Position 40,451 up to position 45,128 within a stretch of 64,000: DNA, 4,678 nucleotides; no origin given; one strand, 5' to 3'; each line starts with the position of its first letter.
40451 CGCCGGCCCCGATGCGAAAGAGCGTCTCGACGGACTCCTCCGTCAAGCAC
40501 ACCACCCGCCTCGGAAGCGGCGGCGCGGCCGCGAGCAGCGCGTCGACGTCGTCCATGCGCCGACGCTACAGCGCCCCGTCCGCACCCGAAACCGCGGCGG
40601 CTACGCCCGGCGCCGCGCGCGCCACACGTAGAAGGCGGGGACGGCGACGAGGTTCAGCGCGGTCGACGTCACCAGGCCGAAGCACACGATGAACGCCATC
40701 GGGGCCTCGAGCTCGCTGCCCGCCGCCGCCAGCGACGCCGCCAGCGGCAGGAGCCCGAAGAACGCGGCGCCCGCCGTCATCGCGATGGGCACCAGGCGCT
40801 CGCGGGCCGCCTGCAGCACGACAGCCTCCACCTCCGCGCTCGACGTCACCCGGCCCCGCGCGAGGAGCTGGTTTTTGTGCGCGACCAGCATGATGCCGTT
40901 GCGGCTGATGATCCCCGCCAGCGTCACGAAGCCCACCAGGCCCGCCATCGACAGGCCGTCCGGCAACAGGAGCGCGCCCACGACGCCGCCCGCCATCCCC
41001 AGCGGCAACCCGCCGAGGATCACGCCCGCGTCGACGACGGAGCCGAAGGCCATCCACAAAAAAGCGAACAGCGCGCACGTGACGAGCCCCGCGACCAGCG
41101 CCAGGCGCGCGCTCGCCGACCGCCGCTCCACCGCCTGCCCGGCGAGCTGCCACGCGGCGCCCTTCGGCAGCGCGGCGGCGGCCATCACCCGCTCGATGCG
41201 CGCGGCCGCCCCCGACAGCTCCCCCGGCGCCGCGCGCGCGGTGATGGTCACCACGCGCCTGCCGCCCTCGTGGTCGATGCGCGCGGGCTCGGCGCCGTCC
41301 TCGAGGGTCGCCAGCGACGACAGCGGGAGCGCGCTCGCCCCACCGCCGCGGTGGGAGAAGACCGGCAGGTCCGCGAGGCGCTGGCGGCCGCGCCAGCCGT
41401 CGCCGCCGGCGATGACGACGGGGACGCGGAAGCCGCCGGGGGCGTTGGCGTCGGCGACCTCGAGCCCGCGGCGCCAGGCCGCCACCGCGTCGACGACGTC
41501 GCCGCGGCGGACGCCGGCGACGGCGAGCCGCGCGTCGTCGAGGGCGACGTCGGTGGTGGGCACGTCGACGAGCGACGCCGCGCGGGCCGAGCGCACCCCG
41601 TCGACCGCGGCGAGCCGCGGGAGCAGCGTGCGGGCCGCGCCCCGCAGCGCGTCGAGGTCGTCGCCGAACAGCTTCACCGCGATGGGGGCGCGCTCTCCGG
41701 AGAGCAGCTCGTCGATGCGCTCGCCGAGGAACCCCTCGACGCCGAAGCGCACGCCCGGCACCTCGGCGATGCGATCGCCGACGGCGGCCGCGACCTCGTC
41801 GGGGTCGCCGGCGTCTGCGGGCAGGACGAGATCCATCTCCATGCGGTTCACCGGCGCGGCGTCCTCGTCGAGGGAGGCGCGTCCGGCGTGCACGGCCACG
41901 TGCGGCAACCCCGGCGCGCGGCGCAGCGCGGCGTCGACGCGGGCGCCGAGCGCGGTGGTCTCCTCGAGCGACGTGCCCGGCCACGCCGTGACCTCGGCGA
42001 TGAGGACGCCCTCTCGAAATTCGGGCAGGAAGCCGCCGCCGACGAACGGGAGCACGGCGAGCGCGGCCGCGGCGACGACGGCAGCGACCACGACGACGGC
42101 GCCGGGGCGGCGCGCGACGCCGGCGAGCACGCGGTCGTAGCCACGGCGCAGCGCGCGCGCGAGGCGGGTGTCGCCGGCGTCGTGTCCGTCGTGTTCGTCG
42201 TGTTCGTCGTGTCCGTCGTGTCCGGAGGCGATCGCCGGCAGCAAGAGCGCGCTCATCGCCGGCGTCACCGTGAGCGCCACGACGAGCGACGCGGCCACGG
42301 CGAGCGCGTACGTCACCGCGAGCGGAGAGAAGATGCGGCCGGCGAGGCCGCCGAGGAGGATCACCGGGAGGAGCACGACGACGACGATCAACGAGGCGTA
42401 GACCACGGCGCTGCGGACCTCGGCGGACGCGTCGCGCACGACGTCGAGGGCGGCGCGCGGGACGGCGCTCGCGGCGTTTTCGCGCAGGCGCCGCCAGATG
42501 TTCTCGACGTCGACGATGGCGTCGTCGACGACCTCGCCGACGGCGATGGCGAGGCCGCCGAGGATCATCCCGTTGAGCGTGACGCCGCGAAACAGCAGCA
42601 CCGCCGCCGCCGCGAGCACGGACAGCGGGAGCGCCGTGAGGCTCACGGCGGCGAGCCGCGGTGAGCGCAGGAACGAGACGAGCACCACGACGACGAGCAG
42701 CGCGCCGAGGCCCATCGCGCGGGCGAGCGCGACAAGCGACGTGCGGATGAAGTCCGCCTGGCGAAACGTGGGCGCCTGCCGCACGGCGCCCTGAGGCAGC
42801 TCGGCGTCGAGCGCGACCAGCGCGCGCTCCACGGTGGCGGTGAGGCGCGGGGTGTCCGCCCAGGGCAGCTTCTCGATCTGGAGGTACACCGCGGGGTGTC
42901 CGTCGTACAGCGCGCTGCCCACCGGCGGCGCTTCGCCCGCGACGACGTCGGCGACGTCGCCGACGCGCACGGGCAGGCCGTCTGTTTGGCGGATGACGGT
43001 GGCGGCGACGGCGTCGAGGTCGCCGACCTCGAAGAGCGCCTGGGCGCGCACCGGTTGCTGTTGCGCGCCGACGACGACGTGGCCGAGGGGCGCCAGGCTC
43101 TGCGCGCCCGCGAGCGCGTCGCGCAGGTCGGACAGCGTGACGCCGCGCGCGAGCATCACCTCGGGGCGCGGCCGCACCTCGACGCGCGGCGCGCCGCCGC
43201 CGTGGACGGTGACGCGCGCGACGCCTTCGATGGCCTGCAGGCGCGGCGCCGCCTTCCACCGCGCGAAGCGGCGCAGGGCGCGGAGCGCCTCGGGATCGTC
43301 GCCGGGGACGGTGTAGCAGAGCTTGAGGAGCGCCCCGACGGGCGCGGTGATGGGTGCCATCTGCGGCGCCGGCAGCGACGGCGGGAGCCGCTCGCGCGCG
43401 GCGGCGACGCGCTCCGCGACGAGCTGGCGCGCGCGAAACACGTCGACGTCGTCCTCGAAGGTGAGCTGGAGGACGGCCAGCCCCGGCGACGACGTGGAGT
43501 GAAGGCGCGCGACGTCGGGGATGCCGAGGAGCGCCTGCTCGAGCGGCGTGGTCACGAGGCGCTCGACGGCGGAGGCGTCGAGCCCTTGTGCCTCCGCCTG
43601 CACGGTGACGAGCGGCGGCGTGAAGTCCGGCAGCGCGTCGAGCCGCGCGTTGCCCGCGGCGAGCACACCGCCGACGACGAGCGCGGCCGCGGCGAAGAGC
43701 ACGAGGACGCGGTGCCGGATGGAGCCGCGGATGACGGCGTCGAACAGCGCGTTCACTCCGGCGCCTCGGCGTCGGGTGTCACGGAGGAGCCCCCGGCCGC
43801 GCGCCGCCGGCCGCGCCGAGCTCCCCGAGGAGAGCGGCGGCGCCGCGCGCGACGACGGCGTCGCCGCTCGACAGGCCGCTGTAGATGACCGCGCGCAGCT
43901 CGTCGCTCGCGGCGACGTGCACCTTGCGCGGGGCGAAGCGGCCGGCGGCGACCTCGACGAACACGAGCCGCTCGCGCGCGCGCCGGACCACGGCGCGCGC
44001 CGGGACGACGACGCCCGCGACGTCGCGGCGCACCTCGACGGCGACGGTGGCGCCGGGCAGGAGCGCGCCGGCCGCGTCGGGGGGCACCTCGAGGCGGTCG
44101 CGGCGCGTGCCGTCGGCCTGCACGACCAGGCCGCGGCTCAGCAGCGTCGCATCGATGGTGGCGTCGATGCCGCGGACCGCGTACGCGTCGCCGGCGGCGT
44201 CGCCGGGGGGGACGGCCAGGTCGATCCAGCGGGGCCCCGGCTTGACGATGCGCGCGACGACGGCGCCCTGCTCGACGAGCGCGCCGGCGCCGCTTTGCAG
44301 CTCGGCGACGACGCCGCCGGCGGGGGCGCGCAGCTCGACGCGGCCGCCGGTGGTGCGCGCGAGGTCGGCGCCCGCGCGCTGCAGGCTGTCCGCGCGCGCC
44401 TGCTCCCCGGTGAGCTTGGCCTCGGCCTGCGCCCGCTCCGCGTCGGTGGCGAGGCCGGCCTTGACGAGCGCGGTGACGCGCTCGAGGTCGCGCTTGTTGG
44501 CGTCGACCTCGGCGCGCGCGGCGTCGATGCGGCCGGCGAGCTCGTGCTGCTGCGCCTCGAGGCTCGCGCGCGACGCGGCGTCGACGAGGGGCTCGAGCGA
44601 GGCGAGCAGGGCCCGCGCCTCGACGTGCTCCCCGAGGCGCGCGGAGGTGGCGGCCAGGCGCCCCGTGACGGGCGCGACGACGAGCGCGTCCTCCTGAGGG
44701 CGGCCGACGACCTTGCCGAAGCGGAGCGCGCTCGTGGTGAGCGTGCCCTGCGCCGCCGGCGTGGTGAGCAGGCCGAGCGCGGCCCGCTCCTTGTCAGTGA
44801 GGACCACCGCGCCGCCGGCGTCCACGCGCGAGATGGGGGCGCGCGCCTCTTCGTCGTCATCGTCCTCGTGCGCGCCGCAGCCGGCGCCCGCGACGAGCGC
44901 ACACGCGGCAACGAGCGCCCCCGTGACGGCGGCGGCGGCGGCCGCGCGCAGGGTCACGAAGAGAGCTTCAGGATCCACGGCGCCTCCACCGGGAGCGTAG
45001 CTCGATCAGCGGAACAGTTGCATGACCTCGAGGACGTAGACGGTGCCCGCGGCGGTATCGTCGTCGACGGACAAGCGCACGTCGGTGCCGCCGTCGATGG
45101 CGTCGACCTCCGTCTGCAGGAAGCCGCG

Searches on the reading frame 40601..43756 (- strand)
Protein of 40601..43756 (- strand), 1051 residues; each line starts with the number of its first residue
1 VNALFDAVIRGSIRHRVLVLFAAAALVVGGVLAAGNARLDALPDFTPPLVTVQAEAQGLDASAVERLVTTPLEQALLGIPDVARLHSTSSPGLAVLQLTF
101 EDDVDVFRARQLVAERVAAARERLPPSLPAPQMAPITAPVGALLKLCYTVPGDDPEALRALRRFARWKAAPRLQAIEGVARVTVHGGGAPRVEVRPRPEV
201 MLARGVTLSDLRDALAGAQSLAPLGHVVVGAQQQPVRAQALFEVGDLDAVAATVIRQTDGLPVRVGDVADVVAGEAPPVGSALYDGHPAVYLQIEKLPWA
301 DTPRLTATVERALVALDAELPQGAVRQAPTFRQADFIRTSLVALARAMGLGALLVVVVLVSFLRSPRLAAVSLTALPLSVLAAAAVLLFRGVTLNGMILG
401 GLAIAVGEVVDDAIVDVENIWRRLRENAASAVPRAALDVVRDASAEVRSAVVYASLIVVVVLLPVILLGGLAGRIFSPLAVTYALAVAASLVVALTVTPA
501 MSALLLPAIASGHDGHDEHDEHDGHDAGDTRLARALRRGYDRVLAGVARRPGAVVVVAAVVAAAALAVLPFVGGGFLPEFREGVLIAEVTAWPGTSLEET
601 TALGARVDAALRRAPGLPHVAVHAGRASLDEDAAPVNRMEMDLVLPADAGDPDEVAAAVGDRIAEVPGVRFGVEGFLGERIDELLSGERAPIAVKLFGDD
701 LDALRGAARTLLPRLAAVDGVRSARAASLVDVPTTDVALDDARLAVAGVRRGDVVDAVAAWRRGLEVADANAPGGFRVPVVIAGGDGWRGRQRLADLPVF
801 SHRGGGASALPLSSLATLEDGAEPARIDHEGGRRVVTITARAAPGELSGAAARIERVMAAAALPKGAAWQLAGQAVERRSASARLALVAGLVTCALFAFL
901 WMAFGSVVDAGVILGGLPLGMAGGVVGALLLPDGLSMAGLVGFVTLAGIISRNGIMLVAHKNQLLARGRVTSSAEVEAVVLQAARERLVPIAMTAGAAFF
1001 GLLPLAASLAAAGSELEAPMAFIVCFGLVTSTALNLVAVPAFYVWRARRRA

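Call 51: search_protein_families(library=pfam, proteins=[window:40601-43756:-], max_evalue=0.001)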
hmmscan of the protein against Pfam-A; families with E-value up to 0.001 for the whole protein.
window:40601-43756:- (1051 aa): 1 family
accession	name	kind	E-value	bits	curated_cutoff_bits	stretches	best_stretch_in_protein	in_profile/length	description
PF00873.25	ACR_tran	-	2.2e-204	681.6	28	1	10-1044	3-1018/1021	AcrB/AcrD/AcrF family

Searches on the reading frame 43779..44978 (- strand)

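Call 51: search_protein_families(library=pfam, proteins=[window:43779-44978:-], max_evalue=0.001)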
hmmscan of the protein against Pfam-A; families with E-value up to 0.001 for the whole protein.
window:43779-44978:- (399 aa): 2 families
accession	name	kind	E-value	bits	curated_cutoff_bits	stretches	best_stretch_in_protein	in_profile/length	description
PF13437.12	HlyD_3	-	3.8e-11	44.1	22.2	1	216-262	2-48/106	HlyD family secretion protein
PF16576.10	HlyD_D23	-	4.9e-06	26.4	30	1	97-261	19-156/214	Barrel-sandwich domain of CusB or HlyD membrane-fusion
